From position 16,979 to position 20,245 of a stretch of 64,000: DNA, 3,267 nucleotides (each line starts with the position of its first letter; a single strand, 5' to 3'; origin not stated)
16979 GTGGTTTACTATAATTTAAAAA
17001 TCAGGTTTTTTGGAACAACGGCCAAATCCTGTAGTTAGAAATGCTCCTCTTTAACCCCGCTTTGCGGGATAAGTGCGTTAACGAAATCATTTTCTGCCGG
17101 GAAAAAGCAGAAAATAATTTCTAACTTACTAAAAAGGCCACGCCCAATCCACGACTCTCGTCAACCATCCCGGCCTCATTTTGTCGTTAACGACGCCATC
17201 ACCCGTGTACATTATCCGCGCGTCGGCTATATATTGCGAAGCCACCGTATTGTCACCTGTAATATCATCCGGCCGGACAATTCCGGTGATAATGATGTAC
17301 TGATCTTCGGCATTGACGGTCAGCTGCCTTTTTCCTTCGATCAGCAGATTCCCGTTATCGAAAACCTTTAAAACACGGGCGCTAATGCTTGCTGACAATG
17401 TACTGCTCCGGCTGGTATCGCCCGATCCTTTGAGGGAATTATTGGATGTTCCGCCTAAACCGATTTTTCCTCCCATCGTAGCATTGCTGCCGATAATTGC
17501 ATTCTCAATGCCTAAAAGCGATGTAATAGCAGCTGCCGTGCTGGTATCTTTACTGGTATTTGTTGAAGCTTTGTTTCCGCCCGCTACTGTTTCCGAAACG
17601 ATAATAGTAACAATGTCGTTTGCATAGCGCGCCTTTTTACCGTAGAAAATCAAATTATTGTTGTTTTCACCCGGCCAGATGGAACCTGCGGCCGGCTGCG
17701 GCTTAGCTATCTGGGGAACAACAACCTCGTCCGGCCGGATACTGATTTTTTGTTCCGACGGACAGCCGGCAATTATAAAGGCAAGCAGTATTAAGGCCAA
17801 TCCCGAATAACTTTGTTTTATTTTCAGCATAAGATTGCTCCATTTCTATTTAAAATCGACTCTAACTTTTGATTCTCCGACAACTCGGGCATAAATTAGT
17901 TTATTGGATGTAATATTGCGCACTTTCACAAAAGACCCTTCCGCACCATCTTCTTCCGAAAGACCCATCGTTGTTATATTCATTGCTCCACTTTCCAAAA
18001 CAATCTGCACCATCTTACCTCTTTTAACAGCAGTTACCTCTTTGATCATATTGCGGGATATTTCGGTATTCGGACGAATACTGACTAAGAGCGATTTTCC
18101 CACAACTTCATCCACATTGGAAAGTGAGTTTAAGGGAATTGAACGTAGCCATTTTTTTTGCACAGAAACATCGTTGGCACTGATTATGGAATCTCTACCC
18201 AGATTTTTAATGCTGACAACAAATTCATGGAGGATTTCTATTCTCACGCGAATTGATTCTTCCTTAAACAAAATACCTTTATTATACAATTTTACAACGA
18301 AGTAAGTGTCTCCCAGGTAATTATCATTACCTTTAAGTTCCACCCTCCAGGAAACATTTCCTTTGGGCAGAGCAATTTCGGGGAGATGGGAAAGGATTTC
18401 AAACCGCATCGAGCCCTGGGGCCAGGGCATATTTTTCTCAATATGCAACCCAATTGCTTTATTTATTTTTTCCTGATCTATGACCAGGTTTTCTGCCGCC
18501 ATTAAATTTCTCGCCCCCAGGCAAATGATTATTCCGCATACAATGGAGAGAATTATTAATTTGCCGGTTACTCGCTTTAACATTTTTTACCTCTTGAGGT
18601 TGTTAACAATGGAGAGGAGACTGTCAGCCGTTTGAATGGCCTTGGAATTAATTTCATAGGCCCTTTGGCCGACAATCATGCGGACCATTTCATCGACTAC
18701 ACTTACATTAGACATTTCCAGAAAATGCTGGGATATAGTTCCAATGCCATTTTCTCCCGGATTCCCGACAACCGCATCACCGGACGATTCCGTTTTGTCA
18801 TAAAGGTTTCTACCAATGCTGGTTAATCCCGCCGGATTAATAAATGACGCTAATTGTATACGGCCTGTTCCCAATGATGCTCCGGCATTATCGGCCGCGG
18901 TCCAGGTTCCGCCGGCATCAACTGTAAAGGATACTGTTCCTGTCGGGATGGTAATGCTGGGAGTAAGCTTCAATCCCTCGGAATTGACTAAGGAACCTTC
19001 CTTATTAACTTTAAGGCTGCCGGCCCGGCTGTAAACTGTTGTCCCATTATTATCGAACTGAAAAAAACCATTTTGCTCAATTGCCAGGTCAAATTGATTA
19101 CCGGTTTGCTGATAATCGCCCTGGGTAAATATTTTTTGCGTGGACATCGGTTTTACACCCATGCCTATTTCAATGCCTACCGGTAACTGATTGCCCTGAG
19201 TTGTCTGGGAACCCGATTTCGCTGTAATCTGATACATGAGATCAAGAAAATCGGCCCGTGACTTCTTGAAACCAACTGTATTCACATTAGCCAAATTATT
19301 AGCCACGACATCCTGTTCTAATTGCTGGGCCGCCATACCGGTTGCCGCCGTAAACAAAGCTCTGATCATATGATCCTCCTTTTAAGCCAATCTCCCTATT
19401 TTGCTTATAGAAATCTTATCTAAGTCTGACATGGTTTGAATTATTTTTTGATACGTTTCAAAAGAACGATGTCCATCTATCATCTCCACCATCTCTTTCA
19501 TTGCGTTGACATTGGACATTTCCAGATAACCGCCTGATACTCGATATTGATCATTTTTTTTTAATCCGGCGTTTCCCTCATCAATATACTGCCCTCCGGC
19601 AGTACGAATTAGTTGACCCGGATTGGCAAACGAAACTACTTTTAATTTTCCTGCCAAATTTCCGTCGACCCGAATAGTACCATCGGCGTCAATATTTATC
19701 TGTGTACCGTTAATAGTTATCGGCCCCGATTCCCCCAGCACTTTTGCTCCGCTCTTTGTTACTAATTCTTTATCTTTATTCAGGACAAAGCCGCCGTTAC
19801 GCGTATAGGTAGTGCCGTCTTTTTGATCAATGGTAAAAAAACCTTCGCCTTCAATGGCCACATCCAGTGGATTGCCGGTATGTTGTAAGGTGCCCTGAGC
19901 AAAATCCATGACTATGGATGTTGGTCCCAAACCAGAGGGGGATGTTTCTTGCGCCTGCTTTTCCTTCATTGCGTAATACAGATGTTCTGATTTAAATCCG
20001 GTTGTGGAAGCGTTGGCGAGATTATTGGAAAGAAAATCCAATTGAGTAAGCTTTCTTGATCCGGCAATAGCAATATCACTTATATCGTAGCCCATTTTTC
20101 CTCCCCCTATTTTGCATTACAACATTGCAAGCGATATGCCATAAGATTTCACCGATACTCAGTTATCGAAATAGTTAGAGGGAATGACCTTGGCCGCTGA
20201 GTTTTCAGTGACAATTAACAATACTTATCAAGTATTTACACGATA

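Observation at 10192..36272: One ~64-aa module shared by the variable regions of the hook (FlgE), HAP1 (FlgK) and HAP3 (FlgL)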

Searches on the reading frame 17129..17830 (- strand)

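Call 13: search_protein_families(library=ncbifam, proteins=[window:17129-17830:-], max_evalue=0.00001)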
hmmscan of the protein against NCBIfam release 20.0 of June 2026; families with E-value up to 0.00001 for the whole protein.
window:17129-17830:- (233 aa): 13 families
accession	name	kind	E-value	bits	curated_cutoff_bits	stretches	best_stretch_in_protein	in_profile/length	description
NF001301.1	PRK00249.1-1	equivalog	4.9e-54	183.3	280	1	13-227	5-222/224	flagellar basal body L-ring protein FlgH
NF009336.0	PRK12696.1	equivalog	4.4e-53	180.2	303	1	11-233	6-238/238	flagellar basal body L-ring protein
NF001304.0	PRK00249.1-4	equivalog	1.8e-43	148.8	247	1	12-227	8-221/228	flagellar basal body L-ring protein FlgH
NF001303.0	PRK00249.1-3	equivalog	1.8e-43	148.7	288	1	15-233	11-238/238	flagellar basal body L-ring protein FlgH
NF009338.1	PRK12698.1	equivalog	7.3e-41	140.4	303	1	15-233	2-218/218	flagellar basal body L-ring protein FlgH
NF001305.1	PRK00249.1-5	equivalog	1.5e-35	122.9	255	1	30-233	38-239/239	flagellar basal body L-ring protein FlgH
NF009072.1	PRK12407.1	equivalog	2.9e-34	118.7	323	1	11-227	4-213/220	flagellar basal body L-ring protein FlgH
NF009337.1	PRK12697.1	equivalog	1.5e-32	112.8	380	1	19-227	8-209/215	flagellar basal body L-ring protein FlgH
NF009340.0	PRK12700.1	equivalog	9.5e-32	110.3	414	1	14-233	16-230/230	flagellar basal body L-ring protein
NF001302.0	PRK00249.1-2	equivalog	3e-31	108.9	410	1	47-227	82-256/260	flagellar basal body L-ring protein FlgH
NF009339.0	PRK12699.1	equivalog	2.1e-29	102.6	375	1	24-227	40-240/246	flagellar basal body L-ring protein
NF009341.0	PRK12701.1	equivalog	3.8e-27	95.6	480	1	33-227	35-223/230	flagellar basal body L-ring protein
NF009429.1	PRK12788.1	equivalog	9.4e-27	93.9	380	1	45-233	52-231/231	flagellar basal body L-ring protein FlgH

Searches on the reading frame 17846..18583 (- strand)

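Call 13: search_protein_families(library=ncbifam, proteins=[window:17846-18583:-], max_evalue=0.00001)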
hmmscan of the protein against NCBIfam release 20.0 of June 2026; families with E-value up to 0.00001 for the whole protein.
window:17846-18583:- (245 aa): 1 family
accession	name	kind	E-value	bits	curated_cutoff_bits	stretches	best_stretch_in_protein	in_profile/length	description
TIGR03170.1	flgA_cterm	equivalog_domain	2.5e-30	105.2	54.65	1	110-242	4-136/137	flagellar basal body P-ring formation chaperone FlgA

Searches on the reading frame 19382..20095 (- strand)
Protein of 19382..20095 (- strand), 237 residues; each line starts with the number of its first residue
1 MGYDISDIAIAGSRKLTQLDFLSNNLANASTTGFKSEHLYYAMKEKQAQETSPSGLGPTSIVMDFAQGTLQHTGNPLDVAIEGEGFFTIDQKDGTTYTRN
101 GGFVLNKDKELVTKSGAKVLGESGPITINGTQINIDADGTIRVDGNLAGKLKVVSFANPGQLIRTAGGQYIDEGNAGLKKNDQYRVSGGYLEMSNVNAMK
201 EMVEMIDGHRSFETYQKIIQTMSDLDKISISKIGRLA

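Call 13: search_protein_families(library=ncbifam, proteins=[window:19382-20095:-], max_evalue=0.00001)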
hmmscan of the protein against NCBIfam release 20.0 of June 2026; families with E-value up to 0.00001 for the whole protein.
window:19382-20095:- (237 aa): 21 families
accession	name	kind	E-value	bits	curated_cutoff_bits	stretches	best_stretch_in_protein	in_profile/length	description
TIGR02490.1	flgF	equivalog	4.9e-54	183.2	178.5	1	15-213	11-218/218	flagellar basal-body rod protein FlgF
TIGR03506.1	FlgEFG_subfam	subfamily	2.8e-50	172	70.25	2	15-119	13-121/351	flagellar hook-basal body complex protein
NF009331.1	PRK12689.1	equivalog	1e-48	165.7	347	1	18-233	18-248/252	flagellar basal-body rod protein FlgF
NF009280.2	PRK12640.1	subfamily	1.4e-42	146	210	1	11-227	10-237/246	flagellar basal body rod protein FlgF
NF009332.0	PRK12690.1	equivalog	3.9e-41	140.9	288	1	17-222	17-225/239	flagellar hook-basal body complex protein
TIGR02488.1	flgG_G_neg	equivalog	2.2e-37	129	252.75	1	17-224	14-250/259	flagellar basal-body rod protein FlgG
NF009282.1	PRK12642.1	equivalog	2.4e-33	115.4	242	1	18-227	18-231/239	flagellar basal-body rod protein FlgF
NF009278.1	PRK12636.1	equivalog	1.6e-31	109.8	350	1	16-223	16-252/263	flagellar basal body rod protein FlgG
NF009281.1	PRK12641.1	equivalog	9.2e-31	107.2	260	1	5-222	5-237/252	flagellar basal-body rod protein FlgF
NF004238.1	PRK05682.1-1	equivalog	5.9e-30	104.9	400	1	17-121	15-123/414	flagellar hook protein FlgE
NF009456.0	PRK12816.1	equivalog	2.9e-28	99.3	416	1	17-229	17-259/264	flagellar basal body rod protein FlgG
NF004241.1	PRK05682.1-5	equivalog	2.3e-26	92.9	469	2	17-121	17-137/446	flagellar hook protein FlgE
NF005286.1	PRK06803.1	equivalog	6.2e-25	88.2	467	1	8-122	5-119/402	flagellar hook protein FlgE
NF004242.0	PRK05682.2-1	equivalog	2e-21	76.3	365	1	19-121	21-129/422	flagellar hook protein FlgE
NF004240.1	PRK05682.1-4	equivalog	2.3e-21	76.7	472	1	1-120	1-126/443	flagellar hook protein FlgE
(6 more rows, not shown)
